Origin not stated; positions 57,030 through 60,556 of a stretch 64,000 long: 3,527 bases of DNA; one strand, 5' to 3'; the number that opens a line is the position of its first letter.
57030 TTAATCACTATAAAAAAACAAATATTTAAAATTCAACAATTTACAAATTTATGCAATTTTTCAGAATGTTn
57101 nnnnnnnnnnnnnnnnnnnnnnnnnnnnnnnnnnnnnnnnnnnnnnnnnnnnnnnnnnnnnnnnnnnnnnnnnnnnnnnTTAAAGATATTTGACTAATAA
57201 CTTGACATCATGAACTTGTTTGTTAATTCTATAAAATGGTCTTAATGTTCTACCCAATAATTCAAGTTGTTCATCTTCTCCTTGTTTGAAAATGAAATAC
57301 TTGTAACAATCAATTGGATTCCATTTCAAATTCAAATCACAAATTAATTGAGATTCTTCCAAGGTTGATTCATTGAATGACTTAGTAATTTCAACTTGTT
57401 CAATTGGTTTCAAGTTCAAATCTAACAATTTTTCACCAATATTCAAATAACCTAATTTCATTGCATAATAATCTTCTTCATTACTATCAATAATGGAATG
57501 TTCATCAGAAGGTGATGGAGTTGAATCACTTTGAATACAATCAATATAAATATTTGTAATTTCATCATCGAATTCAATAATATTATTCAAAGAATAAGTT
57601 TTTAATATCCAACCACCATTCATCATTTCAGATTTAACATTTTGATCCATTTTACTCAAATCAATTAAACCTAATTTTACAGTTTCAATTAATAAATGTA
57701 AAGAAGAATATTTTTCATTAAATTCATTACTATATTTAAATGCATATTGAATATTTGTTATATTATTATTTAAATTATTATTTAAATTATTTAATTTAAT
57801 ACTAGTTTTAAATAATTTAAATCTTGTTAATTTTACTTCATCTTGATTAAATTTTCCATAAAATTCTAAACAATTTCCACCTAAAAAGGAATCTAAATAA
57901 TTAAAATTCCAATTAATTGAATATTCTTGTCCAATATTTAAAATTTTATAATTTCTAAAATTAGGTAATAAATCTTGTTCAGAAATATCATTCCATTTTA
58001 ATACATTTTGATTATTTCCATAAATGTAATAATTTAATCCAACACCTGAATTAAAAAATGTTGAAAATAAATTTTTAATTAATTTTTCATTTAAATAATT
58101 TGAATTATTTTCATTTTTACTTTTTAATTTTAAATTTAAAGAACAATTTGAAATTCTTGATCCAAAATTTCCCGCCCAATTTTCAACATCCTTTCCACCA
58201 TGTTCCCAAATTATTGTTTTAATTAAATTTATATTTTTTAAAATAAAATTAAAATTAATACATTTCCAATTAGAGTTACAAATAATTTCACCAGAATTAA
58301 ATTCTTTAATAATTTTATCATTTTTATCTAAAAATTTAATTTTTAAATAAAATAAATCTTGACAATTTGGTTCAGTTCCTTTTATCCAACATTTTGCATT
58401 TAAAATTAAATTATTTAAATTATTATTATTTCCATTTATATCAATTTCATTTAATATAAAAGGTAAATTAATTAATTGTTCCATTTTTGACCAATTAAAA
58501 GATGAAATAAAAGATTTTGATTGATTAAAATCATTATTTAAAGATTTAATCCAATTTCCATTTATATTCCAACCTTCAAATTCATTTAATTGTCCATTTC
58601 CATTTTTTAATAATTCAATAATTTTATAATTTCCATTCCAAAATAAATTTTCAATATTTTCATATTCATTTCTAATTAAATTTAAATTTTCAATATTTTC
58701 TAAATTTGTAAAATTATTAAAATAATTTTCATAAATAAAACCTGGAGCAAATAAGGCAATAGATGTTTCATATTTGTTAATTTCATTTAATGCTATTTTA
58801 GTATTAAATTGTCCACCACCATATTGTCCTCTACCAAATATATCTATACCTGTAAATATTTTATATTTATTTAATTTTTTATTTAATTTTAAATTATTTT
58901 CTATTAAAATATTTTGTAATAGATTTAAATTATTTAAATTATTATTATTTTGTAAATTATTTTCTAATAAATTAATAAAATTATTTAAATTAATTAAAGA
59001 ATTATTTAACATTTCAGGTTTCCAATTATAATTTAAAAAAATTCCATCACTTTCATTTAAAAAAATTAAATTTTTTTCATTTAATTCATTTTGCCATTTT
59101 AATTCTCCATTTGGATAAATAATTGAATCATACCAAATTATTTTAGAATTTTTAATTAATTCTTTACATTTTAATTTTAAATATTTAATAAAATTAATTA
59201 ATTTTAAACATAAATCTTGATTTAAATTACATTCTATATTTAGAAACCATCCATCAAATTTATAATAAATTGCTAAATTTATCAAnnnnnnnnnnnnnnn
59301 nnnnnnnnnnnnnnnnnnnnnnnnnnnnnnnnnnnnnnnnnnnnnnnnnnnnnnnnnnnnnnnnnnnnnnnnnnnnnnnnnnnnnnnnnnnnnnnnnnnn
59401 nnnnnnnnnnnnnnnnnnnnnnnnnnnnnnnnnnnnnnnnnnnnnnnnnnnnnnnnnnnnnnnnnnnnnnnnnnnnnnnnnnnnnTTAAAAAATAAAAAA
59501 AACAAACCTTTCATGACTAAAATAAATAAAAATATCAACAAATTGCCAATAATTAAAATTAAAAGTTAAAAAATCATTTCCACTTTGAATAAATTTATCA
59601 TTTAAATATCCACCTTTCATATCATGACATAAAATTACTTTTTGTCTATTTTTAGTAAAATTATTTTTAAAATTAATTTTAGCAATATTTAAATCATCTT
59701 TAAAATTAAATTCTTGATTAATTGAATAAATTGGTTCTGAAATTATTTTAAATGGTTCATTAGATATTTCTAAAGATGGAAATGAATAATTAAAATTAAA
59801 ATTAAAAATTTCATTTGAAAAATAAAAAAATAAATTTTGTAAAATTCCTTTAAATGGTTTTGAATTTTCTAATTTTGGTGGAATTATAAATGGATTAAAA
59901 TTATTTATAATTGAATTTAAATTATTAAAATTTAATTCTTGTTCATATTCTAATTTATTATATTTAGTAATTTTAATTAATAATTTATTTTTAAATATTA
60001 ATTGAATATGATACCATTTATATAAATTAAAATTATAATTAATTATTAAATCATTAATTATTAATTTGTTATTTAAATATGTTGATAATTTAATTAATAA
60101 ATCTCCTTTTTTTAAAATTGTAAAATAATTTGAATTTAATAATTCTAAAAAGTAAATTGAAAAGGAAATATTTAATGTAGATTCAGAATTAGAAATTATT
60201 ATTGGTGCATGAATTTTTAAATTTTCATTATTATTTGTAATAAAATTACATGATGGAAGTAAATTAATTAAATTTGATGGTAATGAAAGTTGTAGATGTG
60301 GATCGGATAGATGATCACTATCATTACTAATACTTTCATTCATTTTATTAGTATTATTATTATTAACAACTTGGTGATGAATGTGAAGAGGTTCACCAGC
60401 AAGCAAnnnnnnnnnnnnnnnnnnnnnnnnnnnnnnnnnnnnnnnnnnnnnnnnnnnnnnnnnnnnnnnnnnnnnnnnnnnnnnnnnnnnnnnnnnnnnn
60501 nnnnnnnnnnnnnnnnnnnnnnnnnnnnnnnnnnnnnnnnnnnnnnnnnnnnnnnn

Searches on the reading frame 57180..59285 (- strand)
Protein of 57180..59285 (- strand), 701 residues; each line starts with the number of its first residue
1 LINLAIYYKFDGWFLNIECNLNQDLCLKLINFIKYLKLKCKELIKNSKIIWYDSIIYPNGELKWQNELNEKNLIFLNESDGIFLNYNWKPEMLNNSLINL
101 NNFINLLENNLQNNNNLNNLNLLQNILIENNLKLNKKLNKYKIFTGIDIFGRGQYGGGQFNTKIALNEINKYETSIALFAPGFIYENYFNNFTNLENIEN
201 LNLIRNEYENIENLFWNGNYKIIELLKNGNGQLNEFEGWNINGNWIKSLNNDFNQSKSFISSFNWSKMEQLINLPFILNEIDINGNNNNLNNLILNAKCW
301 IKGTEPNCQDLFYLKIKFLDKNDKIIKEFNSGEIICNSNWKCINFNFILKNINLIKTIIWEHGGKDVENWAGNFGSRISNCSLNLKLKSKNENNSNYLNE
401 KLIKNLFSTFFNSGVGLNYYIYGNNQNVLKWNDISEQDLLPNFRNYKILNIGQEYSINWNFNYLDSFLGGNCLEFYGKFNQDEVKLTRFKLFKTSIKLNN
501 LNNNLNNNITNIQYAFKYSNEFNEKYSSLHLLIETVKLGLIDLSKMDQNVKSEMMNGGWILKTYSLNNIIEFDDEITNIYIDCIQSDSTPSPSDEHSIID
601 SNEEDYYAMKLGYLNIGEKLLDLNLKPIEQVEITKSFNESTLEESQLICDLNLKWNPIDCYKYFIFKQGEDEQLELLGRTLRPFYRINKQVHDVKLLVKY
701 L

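Call 58: search_protein_families(library=pfam, proteins=[window:57180-59285:-], max_evalue=0.01)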
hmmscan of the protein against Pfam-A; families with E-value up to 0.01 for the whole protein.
window:57180-59285:- (701 aa): 2 families
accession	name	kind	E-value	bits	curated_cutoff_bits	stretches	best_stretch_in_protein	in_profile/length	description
PF03644.19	Glyco_hydro_85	-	7.7e-48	164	22.2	1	1-264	87-295/302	Glycosyl hydrolase family 85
PF04300.19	FBA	-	1.7e-11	44.6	32.4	1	226-383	20-173/175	F-box associated region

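Call 83: find_homologous_proteins(query=window:57180-59282:-, max_evalue=0.00001)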
Query window:57180-59282:- (700 aa): 33 proteins with E <= 0.00001 among 8000 candidates.
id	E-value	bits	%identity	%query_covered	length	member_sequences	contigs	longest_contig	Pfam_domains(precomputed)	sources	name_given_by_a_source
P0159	7.0e-122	426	44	58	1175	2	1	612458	PF04300.20,PF03644.20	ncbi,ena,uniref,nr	ncbi:hypothetical protein FDP41_010016 [Naegleria fowleri]|uniref:FBA domain-containing protein n=1 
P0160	1.4e-66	243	33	95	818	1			PF04300.20,PF03644.20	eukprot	eukprot:gene5175-8781_t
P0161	3.2e-63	232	29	93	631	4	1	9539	PF04300.20,PF03644.20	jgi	jgi:hypothetical protein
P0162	2.2e-55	206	34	68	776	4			PF04300.20,PF03644.20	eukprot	eukprot:TRINITY_DN1074_c0_g1_i5.p1 TRINITY_DN1074_c0_g1~~TRINITY_DN1074_c0_g1_i5.p1 ORF type:complet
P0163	7.9e-53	198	27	93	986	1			PF04300.20,PF13385.14,PF03644.20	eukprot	eukprot:TRINITY_DN5651_c0_g5_i1.p1 TRINITY_DN5651_c0_g5~~TRINITY_DN5651_c0_g5_i1.p1 ORF type:complet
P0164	2.2e-42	163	29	69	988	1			PF13405.13,PF04300.20,PF13499.13,PF13833.13,PF03644.20,PF13202.13,PF23564.2,PF00036.39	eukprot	eukprot:gene6147-7657_t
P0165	3.1e-38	150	36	39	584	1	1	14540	PF04300.20,PF13385.14,PF03644.20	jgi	jgi:hypothetical protein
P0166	4.7e-33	133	42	27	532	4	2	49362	PF03644.20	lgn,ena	-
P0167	7.6e-32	129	40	27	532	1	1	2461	PF03644.20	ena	-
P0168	4.2e-31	126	39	27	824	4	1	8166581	PF25529.2,PF03644.20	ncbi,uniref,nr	ncbi:cytosolic endo-beta-N-acetylglucosaminidase-like isoform X2 [Corticium candelabrum]|uniref:cyto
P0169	2.9e-30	123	39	26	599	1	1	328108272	PF25529.2,PF03644.20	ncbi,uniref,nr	ncbi:hypothetical protein GDO86_014134 [Hymenochirus boettgeri]|uniref:Cytosolic endo-beta-N-acetylg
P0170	4.7e-30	123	35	26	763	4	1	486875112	PF25529.2,PF03644.20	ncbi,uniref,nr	ncbi:cytosolic endo-beta-N-acetylglucosaminidase isoform X2 [Rhinatrema bivittatum]|uniref:cytosolic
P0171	1.5e-28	118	39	26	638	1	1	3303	PF03644.20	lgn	-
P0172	2.3e-27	114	36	27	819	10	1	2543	PF25529.2,PF03644.20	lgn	-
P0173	1.0e-26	112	37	28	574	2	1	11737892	PF03644.20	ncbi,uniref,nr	ncbi:cytosolic endo-beta-N-acetylglucosaminidase isoform X2 [Neocloeon triangulifer]|uniref:cytosoli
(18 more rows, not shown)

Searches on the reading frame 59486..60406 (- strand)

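Call 58: search_protein_families(library=pfam, proteins=[window:59486-60406:-], max_evalue=0.01)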
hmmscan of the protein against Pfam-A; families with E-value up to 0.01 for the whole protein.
window:59486-60406:- (306 aa): 1 family
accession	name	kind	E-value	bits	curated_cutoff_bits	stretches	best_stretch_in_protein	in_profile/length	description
PF03644.19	Glyco_hydro_85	-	2.2e-05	24.6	22.2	1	267-300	1-35/302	Glycosyl hydrolase family 85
